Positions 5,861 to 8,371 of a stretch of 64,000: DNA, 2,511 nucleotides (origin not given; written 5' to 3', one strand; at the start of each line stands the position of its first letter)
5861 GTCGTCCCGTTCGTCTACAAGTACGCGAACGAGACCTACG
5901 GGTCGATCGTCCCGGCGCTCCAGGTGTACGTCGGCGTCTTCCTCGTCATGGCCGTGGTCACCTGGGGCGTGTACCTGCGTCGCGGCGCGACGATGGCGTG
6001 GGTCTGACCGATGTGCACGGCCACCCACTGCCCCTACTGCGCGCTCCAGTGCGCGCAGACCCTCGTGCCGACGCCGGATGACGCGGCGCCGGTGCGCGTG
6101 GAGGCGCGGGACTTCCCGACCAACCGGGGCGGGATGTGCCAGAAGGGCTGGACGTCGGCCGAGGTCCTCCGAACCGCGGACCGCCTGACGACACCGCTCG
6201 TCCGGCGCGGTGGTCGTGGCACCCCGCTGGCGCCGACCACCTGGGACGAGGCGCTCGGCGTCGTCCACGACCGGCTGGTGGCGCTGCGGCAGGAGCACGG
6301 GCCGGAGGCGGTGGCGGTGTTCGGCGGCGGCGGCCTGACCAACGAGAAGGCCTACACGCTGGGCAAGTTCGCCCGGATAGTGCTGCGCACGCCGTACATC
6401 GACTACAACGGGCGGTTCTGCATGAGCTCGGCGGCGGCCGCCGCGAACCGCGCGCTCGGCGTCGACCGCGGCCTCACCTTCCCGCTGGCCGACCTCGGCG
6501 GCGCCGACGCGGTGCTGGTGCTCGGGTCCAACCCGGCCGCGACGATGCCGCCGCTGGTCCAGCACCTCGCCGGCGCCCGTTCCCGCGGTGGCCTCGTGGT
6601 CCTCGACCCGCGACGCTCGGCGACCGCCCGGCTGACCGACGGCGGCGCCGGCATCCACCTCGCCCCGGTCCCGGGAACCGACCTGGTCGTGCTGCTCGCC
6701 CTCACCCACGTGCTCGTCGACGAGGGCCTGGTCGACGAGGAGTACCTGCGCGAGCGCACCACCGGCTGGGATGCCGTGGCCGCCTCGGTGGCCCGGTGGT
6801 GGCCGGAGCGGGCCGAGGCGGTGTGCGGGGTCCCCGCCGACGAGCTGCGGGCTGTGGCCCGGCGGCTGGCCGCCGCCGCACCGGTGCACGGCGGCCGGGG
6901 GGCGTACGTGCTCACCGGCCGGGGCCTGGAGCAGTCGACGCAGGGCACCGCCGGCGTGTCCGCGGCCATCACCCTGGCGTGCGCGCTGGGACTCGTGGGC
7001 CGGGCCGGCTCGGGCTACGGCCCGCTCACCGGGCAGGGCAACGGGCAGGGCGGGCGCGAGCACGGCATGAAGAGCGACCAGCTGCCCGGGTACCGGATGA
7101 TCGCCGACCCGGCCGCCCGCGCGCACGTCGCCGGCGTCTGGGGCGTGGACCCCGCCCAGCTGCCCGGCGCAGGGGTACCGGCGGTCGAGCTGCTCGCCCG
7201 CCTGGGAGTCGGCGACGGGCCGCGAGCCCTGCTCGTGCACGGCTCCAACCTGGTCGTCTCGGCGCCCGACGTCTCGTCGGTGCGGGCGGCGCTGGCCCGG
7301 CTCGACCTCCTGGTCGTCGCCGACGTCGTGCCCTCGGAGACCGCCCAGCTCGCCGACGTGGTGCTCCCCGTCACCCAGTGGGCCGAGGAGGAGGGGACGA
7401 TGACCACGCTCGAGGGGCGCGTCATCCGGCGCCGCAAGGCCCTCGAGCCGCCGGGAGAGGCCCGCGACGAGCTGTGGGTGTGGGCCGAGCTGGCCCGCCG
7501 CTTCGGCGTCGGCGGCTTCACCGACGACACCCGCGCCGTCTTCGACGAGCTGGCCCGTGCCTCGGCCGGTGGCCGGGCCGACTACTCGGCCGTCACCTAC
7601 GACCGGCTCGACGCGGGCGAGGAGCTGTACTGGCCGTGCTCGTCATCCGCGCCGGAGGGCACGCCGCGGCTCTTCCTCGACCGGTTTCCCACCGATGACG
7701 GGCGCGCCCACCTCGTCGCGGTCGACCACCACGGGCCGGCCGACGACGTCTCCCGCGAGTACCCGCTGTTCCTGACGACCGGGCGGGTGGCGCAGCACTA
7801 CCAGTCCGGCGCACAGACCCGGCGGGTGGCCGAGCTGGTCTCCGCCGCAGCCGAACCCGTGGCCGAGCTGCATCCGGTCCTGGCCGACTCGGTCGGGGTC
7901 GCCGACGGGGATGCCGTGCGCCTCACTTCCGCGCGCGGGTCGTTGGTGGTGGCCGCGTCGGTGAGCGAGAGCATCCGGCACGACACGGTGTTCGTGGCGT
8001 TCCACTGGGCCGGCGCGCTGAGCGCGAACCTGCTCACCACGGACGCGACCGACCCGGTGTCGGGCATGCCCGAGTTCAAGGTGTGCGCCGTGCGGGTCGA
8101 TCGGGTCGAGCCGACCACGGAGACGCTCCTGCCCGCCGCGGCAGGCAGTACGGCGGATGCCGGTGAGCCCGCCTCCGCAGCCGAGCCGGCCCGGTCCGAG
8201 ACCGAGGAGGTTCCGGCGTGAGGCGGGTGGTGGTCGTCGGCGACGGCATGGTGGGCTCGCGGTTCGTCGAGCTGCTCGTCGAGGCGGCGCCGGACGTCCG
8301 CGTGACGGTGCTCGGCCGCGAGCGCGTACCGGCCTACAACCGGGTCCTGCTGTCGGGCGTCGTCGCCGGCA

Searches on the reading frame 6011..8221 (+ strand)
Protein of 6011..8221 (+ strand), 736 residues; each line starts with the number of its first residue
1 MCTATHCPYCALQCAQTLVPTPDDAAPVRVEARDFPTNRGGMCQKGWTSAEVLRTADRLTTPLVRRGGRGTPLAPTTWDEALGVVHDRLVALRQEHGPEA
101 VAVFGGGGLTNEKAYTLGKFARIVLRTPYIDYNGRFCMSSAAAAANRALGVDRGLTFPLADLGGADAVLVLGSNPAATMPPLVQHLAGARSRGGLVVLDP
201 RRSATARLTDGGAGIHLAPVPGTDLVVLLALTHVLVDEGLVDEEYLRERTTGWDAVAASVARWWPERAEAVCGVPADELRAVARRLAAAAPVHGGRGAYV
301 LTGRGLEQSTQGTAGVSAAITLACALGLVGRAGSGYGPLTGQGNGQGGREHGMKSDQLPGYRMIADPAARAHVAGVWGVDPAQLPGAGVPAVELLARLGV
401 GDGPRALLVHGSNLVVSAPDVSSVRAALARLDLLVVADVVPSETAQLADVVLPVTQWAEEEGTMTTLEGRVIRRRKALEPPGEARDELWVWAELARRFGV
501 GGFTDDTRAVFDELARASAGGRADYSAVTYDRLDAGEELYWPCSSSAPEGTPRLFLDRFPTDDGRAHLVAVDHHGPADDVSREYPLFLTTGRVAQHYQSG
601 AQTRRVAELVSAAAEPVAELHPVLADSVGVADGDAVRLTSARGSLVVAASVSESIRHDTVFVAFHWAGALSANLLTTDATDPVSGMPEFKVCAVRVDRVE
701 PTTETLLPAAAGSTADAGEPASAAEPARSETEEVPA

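Call 42: search_protein_families(library=pfam, proteins=[window:6011-8221:+], max_evalue=0.00001)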
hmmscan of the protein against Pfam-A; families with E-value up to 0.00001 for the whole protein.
window:6011-8221:+ (736 aa): 2 families
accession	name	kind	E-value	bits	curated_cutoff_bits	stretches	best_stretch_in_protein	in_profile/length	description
PF00384.28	Molybdopterin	-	1.6e-58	198.9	24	1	58-496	1-352/353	Molybdopterin oxidoreductase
PF01568.27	Molydop_binding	-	1.3e-29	102.9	26.8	1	586-693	1-110/110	Molydopterin dinucleotide binding domain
